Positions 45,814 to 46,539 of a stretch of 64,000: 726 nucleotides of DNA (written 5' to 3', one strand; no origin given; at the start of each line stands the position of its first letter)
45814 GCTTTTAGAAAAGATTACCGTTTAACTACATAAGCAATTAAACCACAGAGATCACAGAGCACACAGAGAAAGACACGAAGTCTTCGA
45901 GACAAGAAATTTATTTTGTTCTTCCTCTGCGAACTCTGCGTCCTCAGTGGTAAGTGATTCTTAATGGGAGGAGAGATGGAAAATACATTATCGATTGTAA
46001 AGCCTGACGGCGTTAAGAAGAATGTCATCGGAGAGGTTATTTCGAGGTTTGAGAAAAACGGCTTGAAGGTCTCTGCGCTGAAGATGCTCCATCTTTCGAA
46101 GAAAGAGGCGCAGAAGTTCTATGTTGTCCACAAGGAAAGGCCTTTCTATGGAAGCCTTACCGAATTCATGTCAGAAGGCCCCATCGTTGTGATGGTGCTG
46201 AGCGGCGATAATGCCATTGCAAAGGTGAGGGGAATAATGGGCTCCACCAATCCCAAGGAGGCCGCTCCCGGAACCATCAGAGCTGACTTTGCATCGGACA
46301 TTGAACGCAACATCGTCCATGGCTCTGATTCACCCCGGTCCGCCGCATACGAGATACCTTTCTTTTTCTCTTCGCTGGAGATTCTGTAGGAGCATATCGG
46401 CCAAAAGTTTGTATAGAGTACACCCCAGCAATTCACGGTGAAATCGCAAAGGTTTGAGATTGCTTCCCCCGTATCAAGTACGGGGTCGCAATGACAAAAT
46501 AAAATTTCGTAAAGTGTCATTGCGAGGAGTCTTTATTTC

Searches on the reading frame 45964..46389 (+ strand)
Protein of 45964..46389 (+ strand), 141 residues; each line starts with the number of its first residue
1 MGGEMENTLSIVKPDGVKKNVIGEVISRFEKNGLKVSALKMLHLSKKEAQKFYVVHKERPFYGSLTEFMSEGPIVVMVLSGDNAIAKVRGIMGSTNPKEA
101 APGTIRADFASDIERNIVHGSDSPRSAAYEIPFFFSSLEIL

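Call 28: find_encoding_contigs(protein=window:45964-46389:+, flank=3000, max_places=10)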
Protein window:45964-46389:+ (141 aa): no gene with exactly this product is on record in the collection.
